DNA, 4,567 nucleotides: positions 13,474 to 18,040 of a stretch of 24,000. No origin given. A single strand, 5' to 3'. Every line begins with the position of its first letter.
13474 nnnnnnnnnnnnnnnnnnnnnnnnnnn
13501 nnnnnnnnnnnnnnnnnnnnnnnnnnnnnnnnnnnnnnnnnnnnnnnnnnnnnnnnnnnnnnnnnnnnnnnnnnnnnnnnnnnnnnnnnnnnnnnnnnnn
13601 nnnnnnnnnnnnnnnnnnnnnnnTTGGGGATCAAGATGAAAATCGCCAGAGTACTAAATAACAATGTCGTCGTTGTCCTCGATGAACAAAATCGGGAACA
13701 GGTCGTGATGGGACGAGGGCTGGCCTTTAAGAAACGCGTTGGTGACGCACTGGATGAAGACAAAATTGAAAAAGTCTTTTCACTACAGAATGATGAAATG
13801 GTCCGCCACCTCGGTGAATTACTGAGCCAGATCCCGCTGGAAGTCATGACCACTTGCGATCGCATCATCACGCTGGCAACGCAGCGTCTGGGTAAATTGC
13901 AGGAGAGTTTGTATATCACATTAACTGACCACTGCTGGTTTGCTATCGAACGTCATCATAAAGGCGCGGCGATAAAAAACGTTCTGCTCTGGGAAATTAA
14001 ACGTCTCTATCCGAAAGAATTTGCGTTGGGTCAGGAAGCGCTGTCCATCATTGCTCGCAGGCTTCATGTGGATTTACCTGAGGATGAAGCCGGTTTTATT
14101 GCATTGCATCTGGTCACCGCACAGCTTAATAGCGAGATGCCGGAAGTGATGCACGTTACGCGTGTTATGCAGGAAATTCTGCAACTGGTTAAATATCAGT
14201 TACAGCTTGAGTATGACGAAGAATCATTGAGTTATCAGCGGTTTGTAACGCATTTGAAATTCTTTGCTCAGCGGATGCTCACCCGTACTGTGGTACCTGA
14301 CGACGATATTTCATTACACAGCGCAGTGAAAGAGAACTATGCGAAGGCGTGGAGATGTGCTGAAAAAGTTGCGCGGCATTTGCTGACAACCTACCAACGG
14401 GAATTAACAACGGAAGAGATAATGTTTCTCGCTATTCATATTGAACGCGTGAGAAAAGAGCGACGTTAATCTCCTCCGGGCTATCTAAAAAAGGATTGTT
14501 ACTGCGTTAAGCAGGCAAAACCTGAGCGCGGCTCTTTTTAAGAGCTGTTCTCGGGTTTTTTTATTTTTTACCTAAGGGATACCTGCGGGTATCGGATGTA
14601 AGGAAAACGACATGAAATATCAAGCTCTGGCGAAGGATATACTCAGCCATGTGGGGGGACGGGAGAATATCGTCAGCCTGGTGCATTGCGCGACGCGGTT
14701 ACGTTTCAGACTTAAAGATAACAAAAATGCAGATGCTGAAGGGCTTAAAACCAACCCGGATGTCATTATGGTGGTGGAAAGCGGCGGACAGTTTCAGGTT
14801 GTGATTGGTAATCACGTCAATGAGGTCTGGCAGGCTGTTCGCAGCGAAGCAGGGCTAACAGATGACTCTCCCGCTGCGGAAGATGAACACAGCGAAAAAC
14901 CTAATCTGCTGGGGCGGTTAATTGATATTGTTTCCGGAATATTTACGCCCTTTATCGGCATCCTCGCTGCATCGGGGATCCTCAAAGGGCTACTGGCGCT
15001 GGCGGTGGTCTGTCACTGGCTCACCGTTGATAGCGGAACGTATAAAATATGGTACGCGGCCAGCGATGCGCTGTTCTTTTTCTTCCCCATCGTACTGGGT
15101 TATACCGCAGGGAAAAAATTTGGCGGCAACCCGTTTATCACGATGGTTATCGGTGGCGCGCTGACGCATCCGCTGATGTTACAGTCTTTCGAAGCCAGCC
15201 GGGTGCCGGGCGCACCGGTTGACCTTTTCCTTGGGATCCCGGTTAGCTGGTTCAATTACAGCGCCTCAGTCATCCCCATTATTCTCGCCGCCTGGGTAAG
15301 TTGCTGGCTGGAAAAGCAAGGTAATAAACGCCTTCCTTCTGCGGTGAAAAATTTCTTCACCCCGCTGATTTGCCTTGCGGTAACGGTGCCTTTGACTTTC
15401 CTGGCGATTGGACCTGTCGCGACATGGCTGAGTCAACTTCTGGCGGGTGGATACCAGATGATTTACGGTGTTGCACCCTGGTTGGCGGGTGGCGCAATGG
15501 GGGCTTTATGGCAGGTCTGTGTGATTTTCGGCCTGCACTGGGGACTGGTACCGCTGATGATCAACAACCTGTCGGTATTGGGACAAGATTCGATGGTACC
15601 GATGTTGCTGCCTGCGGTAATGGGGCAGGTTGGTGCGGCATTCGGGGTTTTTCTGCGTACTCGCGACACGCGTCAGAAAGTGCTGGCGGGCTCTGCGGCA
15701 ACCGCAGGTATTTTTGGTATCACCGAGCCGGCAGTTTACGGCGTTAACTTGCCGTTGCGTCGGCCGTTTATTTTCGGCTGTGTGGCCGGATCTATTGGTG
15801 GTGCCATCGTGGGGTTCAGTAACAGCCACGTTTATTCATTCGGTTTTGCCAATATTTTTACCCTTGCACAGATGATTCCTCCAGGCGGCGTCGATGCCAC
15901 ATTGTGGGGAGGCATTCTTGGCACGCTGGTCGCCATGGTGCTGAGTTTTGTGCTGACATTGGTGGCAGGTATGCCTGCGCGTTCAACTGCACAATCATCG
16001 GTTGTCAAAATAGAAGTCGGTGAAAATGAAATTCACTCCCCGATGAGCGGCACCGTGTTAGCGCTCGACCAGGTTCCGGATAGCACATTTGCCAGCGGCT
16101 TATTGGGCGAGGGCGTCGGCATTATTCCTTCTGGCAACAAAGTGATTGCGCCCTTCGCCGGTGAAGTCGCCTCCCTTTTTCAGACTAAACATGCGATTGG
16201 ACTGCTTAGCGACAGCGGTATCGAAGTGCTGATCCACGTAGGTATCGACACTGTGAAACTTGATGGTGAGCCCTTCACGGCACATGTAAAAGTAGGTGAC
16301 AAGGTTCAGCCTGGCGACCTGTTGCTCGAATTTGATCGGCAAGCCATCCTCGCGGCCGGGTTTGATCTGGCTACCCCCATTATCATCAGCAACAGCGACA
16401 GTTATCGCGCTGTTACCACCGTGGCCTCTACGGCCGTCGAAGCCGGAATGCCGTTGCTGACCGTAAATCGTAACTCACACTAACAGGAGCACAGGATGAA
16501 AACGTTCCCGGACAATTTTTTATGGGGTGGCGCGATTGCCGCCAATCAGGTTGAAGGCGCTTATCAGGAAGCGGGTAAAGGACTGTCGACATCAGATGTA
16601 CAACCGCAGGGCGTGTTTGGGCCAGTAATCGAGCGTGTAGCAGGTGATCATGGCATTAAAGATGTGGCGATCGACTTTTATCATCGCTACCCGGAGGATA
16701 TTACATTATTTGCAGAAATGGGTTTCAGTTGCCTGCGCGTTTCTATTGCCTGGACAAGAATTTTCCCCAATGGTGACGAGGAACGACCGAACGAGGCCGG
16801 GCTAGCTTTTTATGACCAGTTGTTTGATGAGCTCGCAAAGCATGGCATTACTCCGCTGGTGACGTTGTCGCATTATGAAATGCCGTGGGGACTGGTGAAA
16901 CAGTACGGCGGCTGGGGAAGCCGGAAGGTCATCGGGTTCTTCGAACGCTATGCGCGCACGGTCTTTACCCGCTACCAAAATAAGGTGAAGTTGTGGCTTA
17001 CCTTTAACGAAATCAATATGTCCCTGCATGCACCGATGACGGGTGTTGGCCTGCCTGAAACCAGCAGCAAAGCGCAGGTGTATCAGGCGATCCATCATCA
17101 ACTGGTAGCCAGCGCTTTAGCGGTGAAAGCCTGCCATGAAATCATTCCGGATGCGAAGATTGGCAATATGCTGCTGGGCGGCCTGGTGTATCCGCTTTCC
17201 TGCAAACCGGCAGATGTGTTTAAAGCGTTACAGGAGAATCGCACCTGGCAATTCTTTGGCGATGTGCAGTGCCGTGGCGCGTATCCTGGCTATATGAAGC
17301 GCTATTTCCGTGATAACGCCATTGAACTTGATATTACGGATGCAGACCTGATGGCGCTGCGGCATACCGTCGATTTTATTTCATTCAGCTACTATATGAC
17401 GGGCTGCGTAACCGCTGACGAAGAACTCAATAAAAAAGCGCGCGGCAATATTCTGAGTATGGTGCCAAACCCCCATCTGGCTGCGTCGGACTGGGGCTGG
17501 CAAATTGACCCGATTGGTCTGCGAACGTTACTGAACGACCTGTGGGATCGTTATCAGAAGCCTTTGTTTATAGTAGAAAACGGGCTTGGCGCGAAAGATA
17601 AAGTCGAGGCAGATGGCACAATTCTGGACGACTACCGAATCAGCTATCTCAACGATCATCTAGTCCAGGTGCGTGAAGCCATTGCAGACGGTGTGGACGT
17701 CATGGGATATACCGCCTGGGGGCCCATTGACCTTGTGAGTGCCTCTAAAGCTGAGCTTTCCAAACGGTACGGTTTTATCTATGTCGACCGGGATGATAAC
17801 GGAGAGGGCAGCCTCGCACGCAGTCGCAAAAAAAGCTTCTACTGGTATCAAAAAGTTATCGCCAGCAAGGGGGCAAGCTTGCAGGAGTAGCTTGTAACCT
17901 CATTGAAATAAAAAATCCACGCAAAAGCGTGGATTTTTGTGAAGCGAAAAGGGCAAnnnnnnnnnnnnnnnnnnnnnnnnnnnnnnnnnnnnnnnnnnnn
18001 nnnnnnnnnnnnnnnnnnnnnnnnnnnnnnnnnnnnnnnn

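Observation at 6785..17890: bgl-type PTS operon with sulfatase and maturase placed between RAT-t1 and the antiterminator gene: candidate sulfated beta-glucoside utilisation locus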

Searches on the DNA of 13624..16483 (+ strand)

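Call 66: search_dna_similar(query=window:13624-16483:+, collection=ecoli_genomes, mode=distant, max_rows=5)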
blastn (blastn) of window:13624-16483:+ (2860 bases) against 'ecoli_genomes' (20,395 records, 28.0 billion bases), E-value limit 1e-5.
Records with a match: 4273; places in all: 4290; records where one place covers at least 80% of the query: 2882.
Genomes with a match: 4270 of 5426; with a place that covers at least 80% of the query: 2882. Places per genome that has any: lowest 1, median 1, highest 3. On chromosomes: 4287 places; on plasmids: 3.
Best place of each record, by identity: 60-80% 4273.
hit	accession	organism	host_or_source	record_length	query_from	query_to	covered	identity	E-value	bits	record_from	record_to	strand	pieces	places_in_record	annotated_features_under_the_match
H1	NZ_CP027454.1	Escherichia coli strain 2014C-4423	Homo sapiens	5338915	7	2775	80%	64.4%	9e-77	368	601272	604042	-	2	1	bglF: PTS beta-glucoside transporter subunit IIABC | bglG: transcriptional antiterminator BglG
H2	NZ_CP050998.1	Escherichia coli O39:NM str. F8704-2 strain F8704-2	missing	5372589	7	2775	80%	64.4%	6e-79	375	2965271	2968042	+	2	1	bglF: PTS beta-glucoside transporter subunit IIABC | bglG: transcriptional antiterminator BglG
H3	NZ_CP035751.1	Escherichia coli E110019 strain E110019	-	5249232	7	2775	80%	64.4%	6e-79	375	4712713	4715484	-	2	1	bglF: PTS beta-glucoside transporter subunit IIABC | bglG: transcriptional antiterminator BglG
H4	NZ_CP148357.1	Escherichia coli strain Z1323HEC0393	Homo sapiens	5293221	7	2775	80%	64.4%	6e-79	375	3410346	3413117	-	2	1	bglF: PTS beta-glucoside transporter subunit IIABC | bglG: transcriptional antiterminator BglG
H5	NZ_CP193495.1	Escherichia coli O103 strain ML775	Comminuted pork product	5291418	7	2775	80%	64.4%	6e-79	375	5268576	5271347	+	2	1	bglF: PTS beta-glucoside transporter subunit IIABC | bglG: transcriptional antiterminator BglG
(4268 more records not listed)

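Call 67: get_annotated_region(hit=H2, flank=4000)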
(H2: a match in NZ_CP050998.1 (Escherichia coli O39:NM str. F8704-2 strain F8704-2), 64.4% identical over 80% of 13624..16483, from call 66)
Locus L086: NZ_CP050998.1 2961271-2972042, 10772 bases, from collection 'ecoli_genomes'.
description: Escherichia coli O39:NM str. F8704-2 chromosome, complete genome
organism: Escherichia coli O39:NM str. F8704-2 strain F8704-2 (NCBI taxid 1446739)
replicon: chromosome; assembly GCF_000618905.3
host: missing; source: missing; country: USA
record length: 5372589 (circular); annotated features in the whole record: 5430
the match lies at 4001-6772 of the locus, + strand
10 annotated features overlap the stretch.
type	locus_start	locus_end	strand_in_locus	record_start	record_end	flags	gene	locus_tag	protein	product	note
CDS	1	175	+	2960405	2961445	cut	pstS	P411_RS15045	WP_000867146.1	phosphate ABC transporter substrate-binding protein PstS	-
CDS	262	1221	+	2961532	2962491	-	pstC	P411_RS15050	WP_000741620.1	phosphate ABC transporter permease PstC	-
CDS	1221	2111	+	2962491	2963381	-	pstA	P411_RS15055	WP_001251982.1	phosphate ABC transporter permease PstA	-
CDS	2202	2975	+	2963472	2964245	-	pstB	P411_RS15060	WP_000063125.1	phosphate ABC transporter ATP-binding protein PstB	-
CDS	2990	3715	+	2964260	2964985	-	phoU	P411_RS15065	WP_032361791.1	phosphate signaling complex protein PhoU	-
CDS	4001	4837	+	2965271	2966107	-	bglG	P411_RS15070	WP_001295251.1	transcriptional antiterminator BglG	-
CDS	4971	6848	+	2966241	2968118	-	bglF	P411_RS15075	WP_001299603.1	PTS beta-glucoside transporter subunit IIABC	-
CDS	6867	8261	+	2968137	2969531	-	bglB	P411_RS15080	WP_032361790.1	6-phospho-beta-glucosidase BglB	-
CDS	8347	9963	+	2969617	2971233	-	bglH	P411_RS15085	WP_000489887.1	carbohydrate-specific porin BglH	-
CDS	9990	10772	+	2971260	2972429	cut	yieL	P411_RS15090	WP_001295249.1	esterase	-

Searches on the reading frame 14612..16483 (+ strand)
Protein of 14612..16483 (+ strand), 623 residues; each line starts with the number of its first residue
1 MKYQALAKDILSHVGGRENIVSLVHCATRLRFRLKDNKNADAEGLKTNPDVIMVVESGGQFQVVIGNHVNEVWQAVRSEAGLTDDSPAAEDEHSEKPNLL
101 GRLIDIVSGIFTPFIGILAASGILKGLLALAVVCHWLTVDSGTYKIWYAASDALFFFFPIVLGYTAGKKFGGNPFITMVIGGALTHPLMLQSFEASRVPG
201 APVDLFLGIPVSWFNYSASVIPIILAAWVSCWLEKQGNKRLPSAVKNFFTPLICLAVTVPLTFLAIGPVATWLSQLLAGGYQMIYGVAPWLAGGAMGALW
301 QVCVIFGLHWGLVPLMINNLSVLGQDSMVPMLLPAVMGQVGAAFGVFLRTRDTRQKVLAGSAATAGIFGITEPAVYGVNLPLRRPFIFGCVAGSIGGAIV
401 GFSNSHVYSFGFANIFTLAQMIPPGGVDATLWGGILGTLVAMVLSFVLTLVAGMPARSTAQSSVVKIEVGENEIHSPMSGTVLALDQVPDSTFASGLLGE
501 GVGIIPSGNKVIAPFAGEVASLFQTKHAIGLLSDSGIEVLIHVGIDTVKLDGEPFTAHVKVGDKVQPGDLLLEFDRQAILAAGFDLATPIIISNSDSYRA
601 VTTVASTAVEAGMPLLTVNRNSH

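Call 3: search_protein_families(library=pfam, proteins=[window:14612-16483:+])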
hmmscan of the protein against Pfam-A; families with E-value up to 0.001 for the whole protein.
window:14612-16483:+ (623 aa): 4 families
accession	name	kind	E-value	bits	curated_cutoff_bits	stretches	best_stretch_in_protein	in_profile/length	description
PF00358.26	PTS_EIIA_1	-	2.8e-48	163.2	27.2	1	473-597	2-126/127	phosphoenolpyruvate-dependent sugar phosphotransferase system, EIIA 1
PF02378.23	PTS_EIIC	-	3.3e-33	115.6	30.7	1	109-393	2-319/319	Phosphotransferase system, EIIC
PF00367.25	PTS_EIIB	-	3.3e-14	52.4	27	1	8-41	1-34/34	phosphotransferase system, EIIB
PF13533.13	Biotin_lipoyl_2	-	0.00081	19.6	29.8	0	558-575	15-32/32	Biotin-lipoyl like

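Call 4: search_protein_families(library=ncbifam, proteins=[window:14612-16483:+])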
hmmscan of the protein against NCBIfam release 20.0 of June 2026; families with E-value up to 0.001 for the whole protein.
window:14612-16483:+ (623 aa): 21 families
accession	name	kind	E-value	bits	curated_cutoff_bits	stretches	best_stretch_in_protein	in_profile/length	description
NF007335.0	PRK09824.1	equivalog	0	1063.6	894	1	1-619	1-626/627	PTS beta-glucoside transporter subunit IIABC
TIGR01995.1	PTS-II-ABC-beta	subfamily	1.1e-214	714.5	614.7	1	3-618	1-617/618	beta-glucoside-specific PTS transporter subunit IIABC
TIGR01996.1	PTS-II-BC-sucr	equivalog_domain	5.7e-100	335.1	559.3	1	2-451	1-460/461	sucrose-specific PTS transporter subunit IIBC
NF007311.0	PRK09796.1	equivalog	3.3e-74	250.2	722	1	2-455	4-457/485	PTS cellobiose/arbutin/salicin transporter subunit IIBC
TIGR01992.1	PTS-IIBC-Tre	equivalog_domain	1e-69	235.6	591.95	1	7-451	4-460/463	PTS system trehalose-specific EIIBC component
TIGR00852.1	pts-Glc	subfamily_domain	3.6e-64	216.9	291.1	1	151-424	1-278/290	maltose/glucose-specific PTS transporter subunit IIC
NF007152.0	PRK09586.1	equivalog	7.1e-51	173.9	516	1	5-453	8-470/477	PTS N-acetylmuramic acid transporter subunit IIBC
NF008236.0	PRK11007.1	equivalog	1.4e-46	159.1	409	1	9-451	12-459/473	PTS trehalose transporter subunit IIBC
TIGR00830.1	PTBA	subfamily_domain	3.4e-42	143.3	97.5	1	474-594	1-121/121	glucose PTS transporter subunit IIA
NF006962.0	PRK09439.1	equivalog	1.9e-35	122.1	212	1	468-613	17-161/169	PTS glucose transporter subunit IIA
NF007608.0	PRK10255.1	equivalog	2e-34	119.1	1010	1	458-613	485-640/648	PTS N-acetyl glucosamine transporter subunit IIABC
TIGR00826.1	EIIB_glc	domain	1.3e-13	51.1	45.75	2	28-107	1-86/88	glucose PTS transporter subunit EIIB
TIGR01998.1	PTS-II-BC-nag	equivalog_domain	7.5e-11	41.4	553.2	1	5-76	403-474/475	N-acetylglucosamine-specific PTS transporter subunit IIBC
TIGR02005.1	PTS-IIBC-alpha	subfamily_domain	3.3e-10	38.9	607.3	1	5-75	449-519/524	alpha-glucoside-specific PTS transporter subunit IIBC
NF007509.0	PRK10110.1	subfamily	7.3e-10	37.8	665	1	7-76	452-521/530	PTS maltose transporter subunit IICB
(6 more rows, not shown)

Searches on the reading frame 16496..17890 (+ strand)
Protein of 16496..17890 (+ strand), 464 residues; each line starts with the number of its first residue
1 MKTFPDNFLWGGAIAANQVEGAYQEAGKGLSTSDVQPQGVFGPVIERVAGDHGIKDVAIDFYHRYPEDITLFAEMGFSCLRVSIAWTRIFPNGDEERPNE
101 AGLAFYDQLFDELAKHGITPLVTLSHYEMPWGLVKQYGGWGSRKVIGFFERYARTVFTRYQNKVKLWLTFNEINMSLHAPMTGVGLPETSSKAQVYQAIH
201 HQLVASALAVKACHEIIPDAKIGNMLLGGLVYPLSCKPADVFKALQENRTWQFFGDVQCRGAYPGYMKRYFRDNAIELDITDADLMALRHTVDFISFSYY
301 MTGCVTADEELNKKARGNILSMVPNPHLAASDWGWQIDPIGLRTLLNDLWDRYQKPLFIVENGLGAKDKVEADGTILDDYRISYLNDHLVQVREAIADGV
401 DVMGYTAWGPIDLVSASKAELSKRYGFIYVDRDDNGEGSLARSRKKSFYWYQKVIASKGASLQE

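Call 3: search_protein_families(library=pfam, proteins=[window:16496-17890:+])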
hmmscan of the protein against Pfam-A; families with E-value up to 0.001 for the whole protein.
window:16496-17890:+ (464 aa): 1 family
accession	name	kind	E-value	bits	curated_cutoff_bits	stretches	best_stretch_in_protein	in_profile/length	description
PF00232.24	Glyco_hydro_1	-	2.9e-151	504.4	22.6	1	2-459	3-452/453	Glycosyl hydrolase family 1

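Call 4: search_protein_families(library=ncbifam, proteins=[window:16496-17890:+])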
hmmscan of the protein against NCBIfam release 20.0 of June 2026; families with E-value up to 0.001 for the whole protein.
window:16496-17890:+ (464 aa): 8 families
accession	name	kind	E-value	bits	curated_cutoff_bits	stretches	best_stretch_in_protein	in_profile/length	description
NF007356.0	PRK09852.1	subfamily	1.7e-192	640.3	623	1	1-462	1-473/474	6-phospho-beta-glucosidase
NF007158.0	PRK09593.1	subfamily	7.4e-187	621.8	639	1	2-462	4-477/478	6-phospho-beta-glucosidase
NF007154.0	PRK09589.1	subfamily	8.4e-175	582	624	1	1-461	1-475/476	6-phospho-beta-glucosidase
NF011589.0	PRK15014.1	subfamily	4e-162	540.7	686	1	3-461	5-476/477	6-phospho-beta-glucosidase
TIGR03356.1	BGL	equivalog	7.6e-94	315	478.5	1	4-451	1-427/427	GH1 family beta-glucosidase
NF010036.0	PRK13511.1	subfamily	7e-80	268.9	610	1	1-457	2-465/469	6-phospho-beta-galactosidase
TIGR01233.1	lacG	equivalog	3.5e-66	224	561.2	1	2-455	2-466/472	6-phospho-beta-galactosidase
NF041004.1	Beta_gal_BgaS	equivalog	2.6e-32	112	475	1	99-433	124-446/479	beta-galactosidase BgaS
